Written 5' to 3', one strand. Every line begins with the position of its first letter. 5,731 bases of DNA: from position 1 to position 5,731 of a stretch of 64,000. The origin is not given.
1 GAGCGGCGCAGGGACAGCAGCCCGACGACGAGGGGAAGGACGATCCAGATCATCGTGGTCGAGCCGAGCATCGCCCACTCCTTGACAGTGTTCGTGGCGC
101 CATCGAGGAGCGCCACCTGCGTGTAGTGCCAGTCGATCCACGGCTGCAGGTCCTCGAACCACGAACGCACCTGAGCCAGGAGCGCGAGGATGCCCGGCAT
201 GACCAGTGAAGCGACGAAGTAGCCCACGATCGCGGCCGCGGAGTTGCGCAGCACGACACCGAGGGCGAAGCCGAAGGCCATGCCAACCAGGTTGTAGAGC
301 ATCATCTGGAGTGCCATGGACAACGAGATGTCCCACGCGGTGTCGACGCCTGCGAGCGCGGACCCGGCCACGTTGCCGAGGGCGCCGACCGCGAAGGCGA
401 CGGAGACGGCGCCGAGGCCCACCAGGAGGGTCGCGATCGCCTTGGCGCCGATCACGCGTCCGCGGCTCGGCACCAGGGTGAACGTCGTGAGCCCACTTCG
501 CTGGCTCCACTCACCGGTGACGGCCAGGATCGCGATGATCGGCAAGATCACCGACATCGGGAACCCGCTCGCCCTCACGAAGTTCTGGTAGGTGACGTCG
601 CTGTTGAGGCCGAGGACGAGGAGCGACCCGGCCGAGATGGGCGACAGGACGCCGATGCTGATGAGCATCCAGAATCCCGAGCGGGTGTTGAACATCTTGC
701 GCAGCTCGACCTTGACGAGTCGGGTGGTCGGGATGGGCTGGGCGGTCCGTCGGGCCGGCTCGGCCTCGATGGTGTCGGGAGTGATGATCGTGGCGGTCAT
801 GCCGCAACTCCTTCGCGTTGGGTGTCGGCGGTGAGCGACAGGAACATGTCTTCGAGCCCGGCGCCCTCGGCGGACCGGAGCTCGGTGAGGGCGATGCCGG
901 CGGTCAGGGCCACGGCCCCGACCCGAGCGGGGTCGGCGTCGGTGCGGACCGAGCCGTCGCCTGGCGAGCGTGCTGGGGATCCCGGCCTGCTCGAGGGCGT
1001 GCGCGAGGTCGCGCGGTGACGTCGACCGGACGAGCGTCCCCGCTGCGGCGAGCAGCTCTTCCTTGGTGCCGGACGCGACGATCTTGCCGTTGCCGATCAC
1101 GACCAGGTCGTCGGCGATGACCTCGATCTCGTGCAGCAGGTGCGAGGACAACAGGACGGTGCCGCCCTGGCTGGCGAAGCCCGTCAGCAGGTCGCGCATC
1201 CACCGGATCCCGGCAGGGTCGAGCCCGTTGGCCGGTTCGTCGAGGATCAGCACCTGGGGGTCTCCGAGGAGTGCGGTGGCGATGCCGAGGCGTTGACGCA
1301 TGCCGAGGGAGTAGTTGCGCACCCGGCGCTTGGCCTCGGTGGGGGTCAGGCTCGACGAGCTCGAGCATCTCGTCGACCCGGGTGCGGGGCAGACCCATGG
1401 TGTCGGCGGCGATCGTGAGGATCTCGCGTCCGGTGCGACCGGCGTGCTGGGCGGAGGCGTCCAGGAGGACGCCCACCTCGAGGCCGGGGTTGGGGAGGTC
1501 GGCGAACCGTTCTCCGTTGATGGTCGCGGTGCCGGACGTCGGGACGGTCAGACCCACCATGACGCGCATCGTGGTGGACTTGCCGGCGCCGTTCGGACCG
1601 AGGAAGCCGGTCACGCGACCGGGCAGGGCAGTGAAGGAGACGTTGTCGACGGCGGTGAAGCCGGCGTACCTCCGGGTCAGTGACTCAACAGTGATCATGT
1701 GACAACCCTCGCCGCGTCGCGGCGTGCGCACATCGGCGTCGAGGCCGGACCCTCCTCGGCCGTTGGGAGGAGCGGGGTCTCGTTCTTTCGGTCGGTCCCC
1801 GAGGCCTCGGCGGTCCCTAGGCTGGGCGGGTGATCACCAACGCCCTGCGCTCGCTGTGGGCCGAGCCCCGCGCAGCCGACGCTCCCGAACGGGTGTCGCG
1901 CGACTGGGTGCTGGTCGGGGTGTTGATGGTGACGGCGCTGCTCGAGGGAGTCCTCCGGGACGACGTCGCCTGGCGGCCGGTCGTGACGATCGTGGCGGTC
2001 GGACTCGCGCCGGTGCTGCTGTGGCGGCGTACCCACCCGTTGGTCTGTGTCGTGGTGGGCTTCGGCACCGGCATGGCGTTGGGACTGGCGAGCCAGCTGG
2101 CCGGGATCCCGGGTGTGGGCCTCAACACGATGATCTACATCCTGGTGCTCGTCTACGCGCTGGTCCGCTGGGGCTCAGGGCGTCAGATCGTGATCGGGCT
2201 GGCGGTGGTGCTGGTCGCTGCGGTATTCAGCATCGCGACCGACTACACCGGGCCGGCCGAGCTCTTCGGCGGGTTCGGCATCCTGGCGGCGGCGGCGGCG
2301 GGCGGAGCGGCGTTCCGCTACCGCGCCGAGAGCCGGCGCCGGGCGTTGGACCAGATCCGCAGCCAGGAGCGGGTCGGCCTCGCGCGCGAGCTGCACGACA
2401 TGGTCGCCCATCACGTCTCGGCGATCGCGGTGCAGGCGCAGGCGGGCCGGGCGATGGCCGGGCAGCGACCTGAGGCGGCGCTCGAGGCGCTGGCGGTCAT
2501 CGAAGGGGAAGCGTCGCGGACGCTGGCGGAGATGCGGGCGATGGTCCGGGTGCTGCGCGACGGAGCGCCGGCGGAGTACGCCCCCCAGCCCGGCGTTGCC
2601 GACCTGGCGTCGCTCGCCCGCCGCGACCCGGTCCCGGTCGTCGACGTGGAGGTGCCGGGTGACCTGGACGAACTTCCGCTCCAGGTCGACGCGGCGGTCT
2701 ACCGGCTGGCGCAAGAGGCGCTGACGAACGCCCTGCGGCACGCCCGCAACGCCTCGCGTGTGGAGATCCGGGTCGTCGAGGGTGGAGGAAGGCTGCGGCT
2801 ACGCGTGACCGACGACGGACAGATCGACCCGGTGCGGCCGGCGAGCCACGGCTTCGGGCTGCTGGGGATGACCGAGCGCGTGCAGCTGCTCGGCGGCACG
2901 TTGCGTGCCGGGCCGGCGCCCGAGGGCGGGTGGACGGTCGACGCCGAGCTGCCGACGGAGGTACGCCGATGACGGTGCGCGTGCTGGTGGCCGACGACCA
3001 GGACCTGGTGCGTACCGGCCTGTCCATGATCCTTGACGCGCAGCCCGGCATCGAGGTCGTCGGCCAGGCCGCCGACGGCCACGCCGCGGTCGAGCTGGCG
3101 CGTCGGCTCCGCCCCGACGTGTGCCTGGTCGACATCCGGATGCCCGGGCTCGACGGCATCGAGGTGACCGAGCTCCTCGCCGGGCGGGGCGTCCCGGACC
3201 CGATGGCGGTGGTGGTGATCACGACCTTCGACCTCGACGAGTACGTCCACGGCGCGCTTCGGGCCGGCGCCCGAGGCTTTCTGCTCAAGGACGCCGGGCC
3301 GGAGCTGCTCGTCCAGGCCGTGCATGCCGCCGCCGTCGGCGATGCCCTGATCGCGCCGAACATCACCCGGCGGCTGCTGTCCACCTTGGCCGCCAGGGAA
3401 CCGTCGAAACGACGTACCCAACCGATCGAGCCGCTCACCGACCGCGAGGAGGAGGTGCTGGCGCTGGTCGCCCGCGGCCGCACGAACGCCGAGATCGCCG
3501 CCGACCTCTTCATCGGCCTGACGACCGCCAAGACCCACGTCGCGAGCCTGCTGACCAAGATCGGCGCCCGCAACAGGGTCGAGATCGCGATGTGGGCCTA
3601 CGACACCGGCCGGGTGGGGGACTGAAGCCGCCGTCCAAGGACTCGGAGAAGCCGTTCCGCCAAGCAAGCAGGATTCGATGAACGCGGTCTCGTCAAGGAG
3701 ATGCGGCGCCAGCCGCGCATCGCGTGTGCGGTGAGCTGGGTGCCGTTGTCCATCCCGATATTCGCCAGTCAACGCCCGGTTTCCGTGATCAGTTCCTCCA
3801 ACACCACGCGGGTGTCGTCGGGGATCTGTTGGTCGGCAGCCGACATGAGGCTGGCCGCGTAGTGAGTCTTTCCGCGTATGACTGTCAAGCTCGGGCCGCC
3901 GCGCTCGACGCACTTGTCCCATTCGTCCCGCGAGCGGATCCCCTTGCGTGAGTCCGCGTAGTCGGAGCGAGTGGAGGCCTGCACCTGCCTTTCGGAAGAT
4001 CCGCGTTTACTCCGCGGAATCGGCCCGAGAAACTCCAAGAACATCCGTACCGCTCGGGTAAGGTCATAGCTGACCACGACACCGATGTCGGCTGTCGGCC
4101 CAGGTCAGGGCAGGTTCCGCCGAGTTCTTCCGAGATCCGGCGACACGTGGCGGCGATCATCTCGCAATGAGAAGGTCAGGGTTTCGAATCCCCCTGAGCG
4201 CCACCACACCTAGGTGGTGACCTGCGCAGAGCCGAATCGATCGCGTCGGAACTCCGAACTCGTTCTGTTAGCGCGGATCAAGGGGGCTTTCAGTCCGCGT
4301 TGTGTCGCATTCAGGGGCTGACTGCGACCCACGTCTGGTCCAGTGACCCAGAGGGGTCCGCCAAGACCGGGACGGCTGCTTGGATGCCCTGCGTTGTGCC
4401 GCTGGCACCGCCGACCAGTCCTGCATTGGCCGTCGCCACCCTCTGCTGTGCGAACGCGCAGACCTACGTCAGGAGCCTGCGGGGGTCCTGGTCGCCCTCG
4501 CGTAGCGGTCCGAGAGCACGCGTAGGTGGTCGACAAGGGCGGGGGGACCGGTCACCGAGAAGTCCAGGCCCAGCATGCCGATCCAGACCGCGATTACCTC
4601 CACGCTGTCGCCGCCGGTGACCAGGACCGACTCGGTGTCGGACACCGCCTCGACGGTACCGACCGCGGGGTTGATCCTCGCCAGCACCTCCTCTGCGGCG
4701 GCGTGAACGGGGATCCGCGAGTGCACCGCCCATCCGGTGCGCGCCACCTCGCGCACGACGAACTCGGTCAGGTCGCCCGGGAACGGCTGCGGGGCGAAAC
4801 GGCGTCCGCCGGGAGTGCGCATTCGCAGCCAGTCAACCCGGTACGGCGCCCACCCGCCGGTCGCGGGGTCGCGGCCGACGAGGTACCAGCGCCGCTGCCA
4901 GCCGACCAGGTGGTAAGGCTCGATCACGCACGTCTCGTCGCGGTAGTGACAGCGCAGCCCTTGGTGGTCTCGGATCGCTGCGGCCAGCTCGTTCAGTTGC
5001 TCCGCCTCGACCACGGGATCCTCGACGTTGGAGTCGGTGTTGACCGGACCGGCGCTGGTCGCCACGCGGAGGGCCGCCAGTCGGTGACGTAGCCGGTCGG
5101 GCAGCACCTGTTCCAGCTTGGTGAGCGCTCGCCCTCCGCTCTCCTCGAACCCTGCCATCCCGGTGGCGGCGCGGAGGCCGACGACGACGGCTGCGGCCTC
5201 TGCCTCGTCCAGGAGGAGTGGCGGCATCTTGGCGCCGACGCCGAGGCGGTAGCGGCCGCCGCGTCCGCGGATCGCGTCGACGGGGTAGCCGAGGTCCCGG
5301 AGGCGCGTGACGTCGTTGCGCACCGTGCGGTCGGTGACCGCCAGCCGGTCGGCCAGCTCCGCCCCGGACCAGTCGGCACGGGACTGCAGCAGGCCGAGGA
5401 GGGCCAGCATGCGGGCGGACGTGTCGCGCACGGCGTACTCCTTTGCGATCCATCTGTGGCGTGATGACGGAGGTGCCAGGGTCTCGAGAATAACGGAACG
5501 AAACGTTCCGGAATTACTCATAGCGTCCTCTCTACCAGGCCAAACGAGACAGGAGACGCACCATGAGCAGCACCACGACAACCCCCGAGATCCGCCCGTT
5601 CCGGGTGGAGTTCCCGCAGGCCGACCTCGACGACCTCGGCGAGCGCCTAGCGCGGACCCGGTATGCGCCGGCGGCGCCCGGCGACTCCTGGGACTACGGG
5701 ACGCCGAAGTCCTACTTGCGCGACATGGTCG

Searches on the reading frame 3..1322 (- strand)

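Call 11: search_protein_families(library=pfam, proteins=[window:3-1322:-], max_evalue=0.001)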
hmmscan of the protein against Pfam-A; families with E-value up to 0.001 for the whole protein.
window:3-1322:- (440 aa): 4 families
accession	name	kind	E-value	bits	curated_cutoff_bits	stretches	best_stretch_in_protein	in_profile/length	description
PF12679.13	ABC2_membrane_2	-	2.6e-08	33.9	27.2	1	255-439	73-279/283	ABC-2 family transporter protein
PF13304.12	AAA_21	-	1e-07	32.7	27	1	2-63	236-300/304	AAA domain, putative AbiEii toxin, Type IV TA system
PF00005.33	ABC_tran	-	1.4e-06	29.4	25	1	2-32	107-137/137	ABC transporter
PF12730.13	ABC2_membrane_4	-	0.00026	21.5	27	1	202-370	1-174/179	ABC-2 family transporter protein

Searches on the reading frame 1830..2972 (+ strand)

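Call 11: search_protein_families(library=pfam, proteins=[window:1830-2972:+], max_evalue=0.001)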
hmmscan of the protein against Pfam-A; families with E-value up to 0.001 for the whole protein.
window:1830-2972:+ (380 aa): 4 families
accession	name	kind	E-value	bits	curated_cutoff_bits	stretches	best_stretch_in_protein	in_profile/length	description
PF07730.19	HisKA_3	-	4.1e-17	62.9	24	1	180-245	1-66/68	Histidine kinase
PF02518.31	HATPase_c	-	6.8e-12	46.3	26.4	1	289-376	5-109/111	Histidine kinase-, DNA gyrase B-, and HSP90-like ATPase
PF23539.1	DUF7134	-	3.4e-07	30.5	27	1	25-152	13-134/155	Domain of unknown function (DUF7134)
PF13581.12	HATPase_c_2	-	4.5e-06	27.1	27.4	1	294-336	36-82/127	Histidine kinase-like ATPase domain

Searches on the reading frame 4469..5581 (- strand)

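Call 11: search_protein_families(library=pfam, proteins=[window:4469-5581:-], max_evalue=0.001)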
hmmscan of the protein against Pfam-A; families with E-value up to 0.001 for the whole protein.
window:4469-5581:- (370 aa): 4 families
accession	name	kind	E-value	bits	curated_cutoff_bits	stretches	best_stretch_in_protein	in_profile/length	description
PF08279.18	HTH_11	-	1.6e-14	53.9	25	1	57-108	1-53/55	HTH domain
PF13280.12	WYL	-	2.1e-12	47.3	21.8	1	195-253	2-66/70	WYL domain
PF19187.6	HTH_PafC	-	1.4e-07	31.8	32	1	56-100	4-48/115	PafC helix-turn-helix domain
PF25583.1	WCX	-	0.00048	20.9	23.9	1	297-355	11-70/76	WCX domain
